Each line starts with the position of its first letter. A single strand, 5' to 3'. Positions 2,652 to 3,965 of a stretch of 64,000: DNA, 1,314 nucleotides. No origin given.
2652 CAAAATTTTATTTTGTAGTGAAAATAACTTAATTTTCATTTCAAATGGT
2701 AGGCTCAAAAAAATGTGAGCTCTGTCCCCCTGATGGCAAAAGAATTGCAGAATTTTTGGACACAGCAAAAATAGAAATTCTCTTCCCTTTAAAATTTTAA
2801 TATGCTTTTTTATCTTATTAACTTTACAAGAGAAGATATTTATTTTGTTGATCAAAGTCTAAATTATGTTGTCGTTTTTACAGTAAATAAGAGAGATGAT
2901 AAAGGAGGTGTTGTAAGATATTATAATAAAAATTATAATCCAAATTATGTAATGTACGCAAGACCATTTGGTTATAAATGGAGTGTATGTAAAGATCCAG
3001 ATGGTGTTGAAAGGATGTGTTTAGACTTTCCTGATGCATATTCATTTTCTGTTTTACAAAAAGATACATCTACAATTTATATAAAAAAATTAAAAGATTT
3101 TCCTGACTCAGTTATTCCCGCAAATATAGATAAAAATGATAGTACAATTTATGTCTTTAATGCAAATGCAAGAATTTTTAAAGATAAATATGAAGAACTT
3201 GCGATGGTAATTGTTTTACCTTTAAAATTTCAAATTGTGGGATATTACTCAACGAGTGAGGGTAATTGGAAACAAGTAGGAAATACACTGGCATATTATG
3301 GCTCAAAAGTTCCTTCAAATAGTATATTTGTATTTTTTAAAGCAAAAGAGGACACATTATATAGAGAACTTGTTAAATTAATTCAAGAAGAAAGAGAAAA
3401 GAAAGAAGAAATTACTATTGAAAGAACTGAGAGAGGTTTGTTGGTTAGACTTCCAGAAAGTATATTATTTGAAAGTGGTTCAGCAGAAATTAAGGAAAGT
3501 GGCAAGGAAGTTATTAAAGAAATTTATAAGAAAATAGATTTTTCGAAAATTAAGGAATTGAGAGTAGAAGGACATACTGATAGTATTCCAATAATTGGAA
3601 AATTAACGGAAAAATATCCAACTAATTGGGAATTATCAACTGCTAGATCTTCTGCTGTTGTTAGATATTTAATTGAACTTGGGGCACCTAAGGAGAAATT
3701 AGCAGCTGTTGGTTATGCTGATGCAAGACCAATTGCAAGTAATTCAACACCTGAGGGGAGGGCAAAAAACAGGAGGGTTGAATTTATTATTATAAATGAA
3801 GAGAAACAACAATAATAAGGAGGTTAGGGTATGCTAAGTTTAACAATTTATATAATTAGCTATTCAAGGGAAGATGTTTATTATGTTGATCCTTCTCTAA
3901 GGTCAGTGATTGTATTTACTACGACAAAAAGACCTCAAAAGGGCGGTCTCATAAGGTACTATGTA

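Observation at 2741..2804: Conserved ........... box 6-7 nt upstream of start codons predicts widespread leaderless mRNAs alongside SD-led internal genes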

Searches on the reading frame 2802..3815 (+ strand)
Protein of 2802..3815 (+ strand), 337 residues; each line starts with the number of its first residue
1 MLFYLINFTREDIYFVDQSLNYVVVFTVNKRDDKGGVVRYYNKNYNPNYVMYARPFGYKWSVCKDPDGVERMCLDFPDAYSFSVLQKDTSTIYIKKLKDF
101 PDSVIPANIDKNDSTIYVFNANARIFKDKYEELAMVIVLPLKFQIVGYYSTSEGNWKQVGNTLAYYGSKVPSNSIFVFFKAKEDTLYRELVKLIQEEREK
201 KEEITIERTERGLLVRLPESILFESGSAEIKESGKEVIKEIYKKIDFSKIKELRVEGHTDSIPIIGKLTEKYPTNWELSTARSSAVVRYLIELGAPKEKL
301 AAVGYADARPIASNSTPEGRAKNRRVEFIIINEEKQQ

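Call 9: search_protein_families(library=ncbifam, proteins=[window:2802-3815:+])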
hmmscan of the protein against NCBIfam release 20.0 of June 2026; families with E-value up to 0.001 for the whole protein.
window:2802-3815:+ (337 aa): 37 families (the best 25 are shown)
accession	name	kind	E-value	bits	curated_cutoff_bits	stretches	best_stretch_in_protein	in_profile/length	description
NF006541.1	PRK09038.1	equivalog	1.1e-38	133.3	283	1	186-333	113-251/253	flagellar motor protein MotD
NF005382.1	PRK06925.1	equivalog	9.1e-35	120.9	264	1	182-331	79-224/225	flagellar motor protein MotS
NF005195.1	PRK06667.1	equivalog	6.8e-32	111.2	300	1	188-334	92-239/241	flagellar motor protein MotB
TIGR03350.1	type_VI_ompA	equivalog_domain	8.1e-32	110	139.8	1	190-329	2-136/137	type VI secretion system protein TssL, long form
NF006508.0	PRK08944.1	subfamily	3e-29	102.2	259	1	188-335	149-292/304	MotB family protein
NF005831.1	PRK07734.1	equivalog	5.3e-29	101.7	301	1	192-331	113-249/250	flagellar motor protein MotB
NF053611.1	YiaD_Gzip_OmpA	equivalog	1e-27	97.2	175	1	198-330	81-206/206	YiaD family glycine zipper/OmpA-like lipoprotein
NF005236.0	PRK06742.1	equivalog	3.7e-26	92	312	1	177-329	75-222/225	flagellar motor protein MotS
NF006542.0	PRK09039.1-1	equivalog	4.1e-26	92.1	388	1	220-328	508-622/627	peptidoglycan -binding protein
NF006543.0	PRK09039.1-2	equivalog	8.8e-25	88.2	305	1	220-329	233-346/350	peptidoglycan -binding protein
NF005444.0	PRK07033.1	equivalog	1.3e-23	83.6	520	1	189-336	285-427/438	DotU family type VI secretion system protein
NF006544.0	PRK09039.1-3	equivalog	2.7e-23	83.1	362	1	220-329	225-339/343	peptidoglycan -binding protein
NF053612.1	anchor_PA1041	equivalog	6e-23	82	250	1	210-330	122-235/236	PA1041 family peptidoglycan-binding anchor lipoprotein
NF053585.1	OMP_LP_YfiB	equivalog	1.6e-22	80.1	128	1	207-332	44-162/163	outer membrane lipoprotein YfiB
NF006546.0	PRK09039.1-5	equivalog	2.6e-20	73.1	615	1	219-329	224-339/343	peptidoglycan -binding protein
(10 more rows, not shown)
